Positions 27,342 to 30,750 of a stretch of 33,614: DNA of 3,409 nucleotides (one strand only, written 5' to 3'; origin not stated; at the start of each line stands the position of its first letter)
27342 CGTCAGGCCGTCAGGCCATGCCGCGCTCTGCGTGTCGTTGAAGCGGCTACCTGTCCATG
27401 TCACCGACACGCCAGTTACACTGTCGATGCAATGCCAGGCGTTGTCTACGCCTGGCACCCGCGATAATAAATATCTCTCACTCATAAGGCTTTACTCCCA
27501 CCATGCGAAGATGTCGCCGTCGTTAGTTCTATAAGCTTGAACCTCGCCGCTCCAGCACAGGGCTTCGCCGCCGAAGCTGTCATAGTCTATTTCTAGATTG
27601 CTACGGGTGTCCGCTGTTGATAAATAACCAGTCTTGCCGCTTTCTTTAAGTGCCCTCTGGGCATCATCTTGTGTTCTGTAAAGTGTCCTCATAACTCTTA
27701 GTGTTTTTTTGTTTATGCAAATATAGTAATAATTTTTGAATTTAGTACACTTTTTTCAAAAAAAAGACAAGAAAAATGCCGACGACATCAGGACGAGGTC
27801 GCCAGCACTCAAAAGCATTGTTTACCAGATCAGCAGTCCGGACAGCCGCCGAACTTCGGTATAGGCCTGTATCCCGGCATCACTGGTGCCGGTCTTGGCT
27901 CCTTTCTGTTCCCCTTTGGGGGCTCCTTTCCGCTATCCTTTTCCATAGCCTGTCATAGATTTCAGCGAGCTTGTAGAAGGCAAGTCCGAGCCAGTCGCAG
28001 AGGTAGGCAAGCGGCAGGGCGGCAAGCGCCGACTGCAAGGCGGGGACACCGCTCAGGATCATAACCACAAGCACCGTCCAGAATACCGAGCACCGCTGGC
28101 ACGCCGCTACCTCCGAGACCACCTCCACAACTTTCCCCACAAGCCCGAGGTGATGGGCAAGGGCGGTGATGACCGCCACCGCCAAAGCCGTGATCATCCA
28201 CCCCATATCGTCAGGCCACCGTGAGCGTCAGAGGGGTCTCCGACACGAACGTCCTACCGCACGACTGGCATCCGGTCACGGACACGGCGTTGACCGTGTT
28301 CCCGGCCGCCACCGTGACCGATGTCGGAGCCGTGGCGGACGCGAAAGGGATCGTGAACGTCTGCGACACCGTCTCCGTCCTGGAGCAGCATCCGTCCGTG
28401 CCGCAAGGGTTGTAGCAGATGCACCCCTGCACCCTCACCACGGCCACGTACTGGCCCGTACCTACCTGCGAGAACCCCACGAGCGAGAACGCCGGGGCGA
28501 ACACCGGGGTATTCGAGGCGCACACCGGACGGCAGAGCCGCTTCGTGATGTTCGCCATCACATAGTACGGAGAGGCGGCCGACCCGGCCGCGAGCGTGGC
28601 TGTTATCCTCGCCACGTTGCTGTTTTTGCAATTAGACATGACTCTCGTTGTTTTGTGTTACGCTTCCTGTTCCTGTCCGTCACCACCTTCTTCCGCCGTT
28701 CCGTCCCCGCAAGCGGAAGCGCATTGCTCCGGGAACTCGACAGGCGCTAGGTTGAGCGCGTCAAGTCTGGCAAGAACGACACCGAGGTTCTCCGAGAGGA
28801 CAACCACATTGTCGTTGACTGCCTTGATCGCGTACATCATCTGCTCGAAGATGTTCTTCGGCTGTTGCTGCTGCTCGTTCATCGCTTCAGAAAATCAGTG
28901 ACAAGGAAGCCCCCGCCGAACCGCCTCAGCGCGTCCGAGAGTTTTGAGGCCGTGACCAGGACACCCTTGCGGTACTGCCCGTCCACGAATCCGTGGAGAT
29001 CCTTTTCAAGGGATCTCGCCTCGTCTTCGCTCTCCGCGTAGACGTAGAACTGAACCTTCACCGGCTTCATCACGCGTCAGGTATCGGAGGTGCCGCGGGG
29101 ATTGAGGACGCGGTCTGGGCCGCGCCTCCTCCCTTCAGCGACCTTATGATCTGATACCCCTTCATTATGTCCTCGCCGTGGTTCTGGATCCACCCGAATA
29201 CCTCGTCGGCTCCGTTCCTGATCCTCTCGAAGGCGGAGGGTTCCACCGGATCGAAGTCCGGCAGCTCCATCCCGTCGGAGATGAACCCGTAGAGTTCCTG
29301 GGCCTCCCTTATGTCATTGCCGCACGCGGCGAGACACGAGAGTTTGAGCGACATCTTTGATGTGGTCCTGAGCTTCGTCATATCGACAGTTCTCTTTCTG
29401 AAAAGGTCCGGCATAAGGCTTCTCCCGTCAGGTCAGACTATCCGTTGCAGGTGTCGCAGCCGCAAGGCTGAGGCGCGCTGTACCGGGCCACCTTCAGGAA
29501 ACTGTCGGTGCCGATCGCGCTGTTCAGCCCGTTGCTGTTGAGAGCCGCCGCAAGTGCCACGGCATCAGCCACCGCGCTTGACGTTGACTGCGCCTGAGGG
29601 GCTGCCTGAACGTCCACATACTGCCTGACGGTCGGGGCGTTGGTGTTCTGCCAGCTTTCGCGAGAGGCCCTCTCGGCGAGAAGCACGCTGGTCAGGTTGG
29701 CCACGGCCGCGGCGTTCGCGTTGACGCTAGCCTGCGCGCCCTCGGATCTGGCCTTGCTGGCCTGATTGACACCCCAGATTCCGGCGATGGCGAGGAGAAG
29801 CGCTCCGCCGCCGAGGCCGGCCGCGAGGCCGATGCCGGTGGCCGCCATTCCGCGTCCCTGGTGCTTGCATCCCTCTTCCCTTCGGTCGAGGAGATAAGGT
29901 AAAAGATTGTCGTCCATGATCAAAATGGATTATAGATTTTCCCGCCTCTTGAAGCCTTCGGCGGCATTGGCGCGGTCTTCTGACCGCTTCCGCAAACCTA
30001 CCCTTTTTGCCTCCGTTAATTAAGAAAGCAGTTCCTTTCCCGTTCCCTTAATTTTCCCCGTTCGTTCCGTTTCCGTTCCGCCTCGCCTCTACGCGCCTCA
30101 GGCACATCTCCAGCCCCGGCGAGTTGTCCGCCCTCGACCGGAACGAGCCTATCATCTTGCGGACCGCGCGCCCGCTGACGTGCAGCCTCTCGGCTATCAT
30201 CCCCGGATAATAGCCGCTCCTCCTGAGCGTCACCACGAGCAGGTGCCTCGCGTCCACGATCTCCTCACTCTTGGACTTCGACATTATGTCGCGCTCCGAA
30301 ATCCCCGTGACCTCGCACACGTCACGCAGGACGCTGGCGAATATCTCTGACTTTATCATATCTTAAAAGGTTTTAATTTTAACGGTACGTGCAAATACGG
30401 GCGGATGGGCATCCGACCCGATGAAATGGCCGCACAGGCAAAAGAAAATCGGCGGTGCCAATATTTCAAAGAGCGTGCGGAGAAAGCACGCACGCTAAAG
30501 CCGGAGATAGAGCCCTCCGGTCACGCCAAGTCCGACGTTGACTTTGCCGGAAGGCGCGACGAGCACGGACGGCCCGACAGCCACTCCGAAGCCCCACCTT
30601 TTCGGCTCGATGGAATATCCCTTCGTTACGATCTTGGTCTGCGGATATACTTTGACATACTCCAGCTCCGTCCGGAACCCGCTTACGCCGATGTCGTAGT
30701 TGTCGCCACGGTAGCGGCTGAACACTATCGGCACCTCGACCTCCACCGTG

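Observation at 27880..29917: Six-gene, tightly coupled operon of membrane and Cys-cluster proteins with no recognisable family: candidate uncharacterised system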

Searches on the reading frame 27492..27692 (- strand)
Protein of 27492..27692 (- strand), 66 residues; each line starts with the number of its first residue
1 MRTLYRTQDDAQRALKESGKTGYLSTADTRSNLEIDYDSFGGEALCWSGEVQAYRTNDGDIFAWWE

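Call 5: search_protein_families(library=pfam, proteins=[window:27492-27692:-], max_evalue=1)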
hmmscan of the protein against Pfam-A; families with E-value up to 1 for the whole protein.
window:27492-27692:- (66 aa): 0 families

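Call 6: search_protein_families(library=phrogs, proteins=[window:27492-27692:-], max_evalue=1)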
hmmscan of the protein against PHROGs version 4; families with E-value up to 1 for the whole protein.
window:27492-27692:- (66 aa): 1 family
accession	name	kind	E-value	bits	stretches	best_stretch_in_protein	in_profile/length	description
phrog_11464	-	unknown function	0.21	12.8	1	21-41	21-41/47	-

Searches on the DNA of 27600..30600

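Call 60: search_rna_families(source=window, start=27600, end=30600, threshold=evalue, max_evalue=10)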
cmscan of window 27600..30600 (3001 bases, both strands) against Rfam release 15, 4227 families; matches with E-value up to 10: 4.
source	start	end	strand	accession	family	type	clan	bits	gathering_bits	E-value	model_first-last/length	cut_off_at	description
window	27902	27926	+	RF01328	CRISPR-DR17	Gene; CRISPR;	CL00014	22.8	42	0.45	1-25/25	no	CRISPR RNA direct repeat element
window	29087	29146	+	RF03395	mir-718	Gene; miRNA;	-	22.1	55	4.4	1-66/66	no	mir-718 microRNA precursor family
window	28397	28451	-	RF04203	MIR1144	Gene; miRNA;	-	17.2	90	7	72-126/197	no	MIR1144 microRNA precursor family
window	27848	27911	+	RF02353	BjrC68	Gene; sRNA;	-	14.1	39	3.4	1-82/82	no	Bradyrhizobiaceae sRNA BjrC68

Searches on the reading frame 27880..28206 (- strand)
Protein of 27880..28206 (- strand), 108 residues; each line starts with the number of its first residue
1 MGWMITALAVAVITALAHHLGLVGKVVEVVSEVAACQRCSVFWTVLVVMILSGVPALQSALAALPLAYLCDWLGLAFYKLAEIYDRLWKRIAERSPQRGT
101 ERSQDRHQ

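Call 5: search_protein_families(library=pfam, proteins=[window:27880-28206:-], max_evalue=1)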
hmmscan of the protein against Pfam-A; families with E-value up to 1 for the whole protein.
window:27880-28206:- (108 aa): 0 families

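Call 6: search_protein_families(library=phrogs, proteins=[window:27880-28206:-], max_evalue=1)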
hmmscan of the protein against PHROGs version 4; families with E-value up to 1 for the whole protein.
window:27880-28206:- (108 aa): 2 families
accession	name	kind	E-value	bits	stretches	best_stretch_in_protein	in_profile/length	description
phrog_32781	-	unknown function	0.1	14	1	69-91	36-58/69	-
phrog_11799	-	unknown function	0.44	11.1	0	14-36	107-129/254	-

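Call 30: search_protein_families(library=ncbifam, proteins=[window:27880-28206:-], max_evalue=1)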
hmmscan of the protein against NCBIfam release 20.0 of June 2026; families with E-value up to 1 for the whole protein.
window:27880-28206:- (108 aa): 2 families
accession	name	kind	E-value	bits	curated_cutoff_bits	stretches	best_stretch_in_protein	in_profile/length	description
TIGR04223.1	quorum_AgrD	subfamily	0.065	13.4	19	1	20-43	4-27/38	AgrD family cyclic lactone autoinducer peptide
NF045886.1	PhCholSynLeg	equivalog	0.98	8.9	440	1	37-80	197-240/250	phosphatidylcholine synthase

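Call 31: search_protein_families(library=padloc, proteins=[window:27880-28206:-], max_evalue=1)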
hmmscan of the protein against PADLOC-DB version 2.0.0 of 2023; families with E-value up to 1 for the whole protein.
window:27880-28206:- (108 aa): 0 families

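Call 94: find_homologous_proteins(query=A8, max_evalue=0.001)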
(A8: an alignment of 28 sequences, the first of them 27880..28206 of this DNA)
Query A8 (28 sequences) (108 aa, profile of the alignment): 180 proteins with E <= 0.001 among 1522 candidates; the best 120 are listed.
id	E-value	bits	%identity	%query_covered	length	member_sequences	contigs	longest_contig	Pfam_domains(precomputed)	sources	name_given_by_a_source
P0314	2.8e-31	125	40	81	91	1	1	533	-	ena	-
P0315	3.4e-31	125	37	83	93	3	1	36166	-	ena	-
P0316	6.2e-31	124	39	85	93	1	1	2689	-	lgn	-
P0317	1.3e-30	123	36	81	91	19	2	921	-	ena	-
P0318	1.6e-30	123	32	86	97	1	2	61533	-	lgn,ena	-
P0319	1.8e-30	123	35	86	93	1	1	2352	-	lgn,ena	-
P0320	2.5e-30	122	40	88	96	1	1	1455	-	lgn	-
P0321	2.7e-30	122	38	78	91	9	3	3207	-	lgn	-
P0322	2.8e-30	122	36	81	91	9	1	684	-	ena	-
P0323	2.9e-30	122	35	86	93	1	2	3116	-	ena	-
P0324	4.4e-30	121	38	86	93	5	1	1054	-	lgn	-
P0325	9.4e-30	120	33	78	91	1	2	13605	-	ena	-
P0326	2.6e-29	119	35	92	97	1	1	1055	-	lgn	-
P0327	2.7e-29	119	32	78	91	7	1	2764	-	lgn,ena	-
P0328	5.8e-29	118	32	79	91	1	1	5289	-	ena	-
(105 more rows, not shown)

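Call 104: search_solved_structures(query=A8, max_evalue=10)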
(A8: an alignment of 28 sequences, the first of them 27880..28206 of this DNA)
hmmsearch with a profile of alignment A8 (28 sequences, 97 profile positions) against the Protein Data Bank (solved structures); distinct sequences matched with E-value up to 10: 3.
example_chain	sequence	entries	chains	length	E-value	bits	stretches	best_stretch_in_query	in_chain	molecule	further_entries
5ys3_A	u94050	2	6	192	1.6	12.3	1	39-76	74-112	Succinate-Acetate Permease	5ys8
8hku_L37A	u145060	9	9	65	2.1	11.8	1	22-46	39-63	50S ribosomal protein L37Ae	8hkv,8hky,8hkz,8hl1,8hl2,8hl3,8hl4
6fes_A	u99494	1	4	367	2.4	11.7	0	20-80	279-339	D12_BRIC2, a synthetic protein,D12_BRIC2, a synthetic protein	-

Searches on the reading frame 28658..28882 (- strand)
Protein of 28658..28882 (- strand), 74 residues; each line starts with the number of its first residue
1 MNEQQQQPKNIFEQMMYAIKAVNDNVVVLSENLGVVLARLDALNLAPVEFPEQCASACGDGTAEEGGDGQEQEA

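Call 5: search_protein_families(library=pfam, proteins=[window:28658-28882:-], max_evalue=1)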
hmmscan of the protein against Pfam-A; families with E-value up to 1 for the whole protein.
window:28658-28882:- (74 aa): 0 families

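Call 6: search_protein_families(library=phrogs, proteins=[window:28658-28882:-], max_evalue=1)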
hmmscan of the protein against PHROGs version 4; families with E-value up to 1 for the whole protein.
window:28658-28882:- (74 aa): 1 family
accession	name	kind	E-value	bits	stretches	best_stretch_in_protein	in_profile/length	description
phrog_4376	-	unknown function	0.33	12.1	1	9-37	78-106/134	-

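Call 30: search_protein_families(library=ncbifam, proteins=[window:28658-28882:-], max_evalue=1)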
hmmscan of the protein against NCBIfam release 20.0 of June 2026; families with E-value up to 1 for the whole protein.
window:28658-28882:- (74 aa): 0 families

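Call 31: search_protein_families(library=padloc, proteins=[window:28658-28882:-], max_evalue=1)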
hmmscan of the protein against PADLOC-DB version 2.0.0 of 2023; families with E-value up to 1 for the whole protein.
window:28658-28882:- (74 aa): 0 families

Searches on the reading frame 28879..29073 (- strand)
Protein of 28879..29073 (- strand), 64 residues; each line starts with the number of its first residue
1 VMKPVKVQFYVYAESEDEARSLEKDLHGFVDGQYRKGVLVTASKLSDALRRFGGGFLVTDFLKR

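Call 5: search_protein_families(library=pfam, proteins=[window:28879-29073:-], max_evalue=1)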
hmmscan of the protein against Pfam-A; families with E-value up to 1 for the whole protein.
window:28879-29073:- (64 aa): 0 families

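Call 6: search_protein_families(library=phrogs, proteins=[window:28879-29073:-], max_evalue=1)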
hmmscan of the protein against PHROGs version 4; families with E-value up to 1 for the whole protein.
window:28879-29073:- (64 aa): 2 families
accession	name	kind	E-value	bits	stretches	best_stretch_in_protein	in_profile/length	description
phrog_10718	-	unknown function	0.17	13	0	8-20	14-27/53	-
phrog_4333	-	unknown function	0.21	11.9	1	3-42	123-162/272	-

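Call 30: search_protein_families(library=ncbifam, proteins=[window:28879-29073:-], max_evalue=1)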
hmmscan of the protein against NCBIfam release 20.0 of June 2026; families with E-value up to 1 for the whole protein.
window:28879-29073:- (64 aa): 0 families

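Call 31: search_protein_families(library=padloc, proteins=[window:28879-29073:-], max_evalue=1)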
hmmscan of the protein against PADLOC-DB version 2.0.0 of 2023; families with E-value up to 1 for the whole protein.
window:28879-29073:- (64 aa): 0 families

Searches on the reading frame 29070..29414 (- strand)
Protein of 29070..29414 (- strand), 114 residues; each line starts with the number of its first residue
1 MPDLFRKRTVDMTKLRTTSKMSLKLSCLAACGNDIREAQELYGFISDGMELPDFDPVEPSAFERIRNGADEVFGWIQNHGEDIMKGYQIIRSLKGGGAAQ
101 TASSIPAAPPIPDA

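Call 5: search_protein_families(library=pfam, proteins=[window:29070-29414:-], max_evalue=1)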
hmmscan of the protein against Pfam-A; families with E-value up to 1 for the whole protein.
window:29070-29414:- (114 aa): 0 families

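Call 6: search_protein_families(library=phrogs, proteins=[window:29070-29414:-], max_evalue=1)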
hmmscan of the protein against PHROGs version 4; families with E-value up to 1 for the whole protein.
window:29070-29414:- (114 aa): 0 families

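Call 30: search_protein_families(library=ncbifam, proteins=[window:29070-29414:-], max_evalue=1)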
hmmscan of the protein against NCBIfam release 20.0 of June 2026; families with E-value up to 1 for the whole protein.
window:29070-29414:- (114 aa): 0 families

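Call 31: search_protein_families(library=padloc, proteins=[window:29070-29414:-], max_evalue=1)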
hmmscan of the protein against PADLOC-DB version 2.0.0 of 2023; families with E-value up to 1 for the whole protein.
window:29070-29414:- (114 aa): 0 families

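Call 49: search_solved_structures(query=A4, max_evalue=10)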
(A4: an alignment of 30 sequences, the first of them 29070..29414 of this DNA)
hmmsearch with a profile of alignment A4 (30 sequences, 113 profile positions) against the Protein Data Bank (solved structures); distinct sequences matched with E-value up to 10: 23.
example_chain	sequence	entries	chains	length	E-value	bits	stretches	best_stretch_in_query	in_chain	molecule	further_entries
4uos_A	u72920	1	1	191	0.0014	21.9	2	28-85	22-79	DESIGNED HELICAL BUNDLE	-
4xze_A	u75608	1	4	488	0.0042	20.3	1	31-100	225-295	Nucleoprotein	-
5a97_A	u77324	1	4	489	0.0042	20.3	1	31-100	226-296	NUCLEOCAPSID PROTEIN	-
9l9p_B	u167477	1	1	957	0.044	17.1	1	30-94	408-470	Tape measure protein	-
3wp8_A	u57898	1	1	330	0.16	15.2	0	22-66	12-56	Trimeric autotransporter adhesin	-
3q84_A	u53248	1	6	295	0.23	14.7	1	25-87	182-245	Protein kinase C and casein kinase substrate in neurons protein 1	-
3qni_A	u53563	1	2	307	0.27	14.5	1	25-87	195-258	Protein kinase C and casein kinase substrate in neurons protein 1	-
3hai_A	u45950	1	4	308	0.28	14.5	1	25-87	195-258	human PACSIN1 F-BAR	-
3hah_A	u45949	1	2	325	0.3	14.4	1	25-87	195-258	human PACSIN1 F-BAR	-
2yo2_A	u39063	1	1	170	0.59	13.4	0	51-89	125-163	GENERAL CONTROL PROTEIN GCN4, PUTATIVE INNER MEMBRANE PROTEIN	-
2e4g_A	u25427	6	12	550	0.62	13.3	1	43-88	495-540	Tryptophan halogenase | Tryptophan 7-halogenase RebH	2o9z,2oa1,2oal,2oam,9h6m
7ju0_A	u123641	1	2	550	0.63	13.3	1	43-88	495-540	Flavin-dependent tryptophan halogenase RebH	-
2z0v_A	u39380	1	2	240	0.77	13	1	39-90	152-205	SH3-containing GRB2-like protein 3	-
9gb3_L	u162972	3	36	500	0.85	12.9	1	28-91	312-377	gp45 - Portal protein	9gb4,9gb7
9gb5_k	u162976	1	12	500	0.87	12.9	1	28-91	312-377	gp45 - Portal protein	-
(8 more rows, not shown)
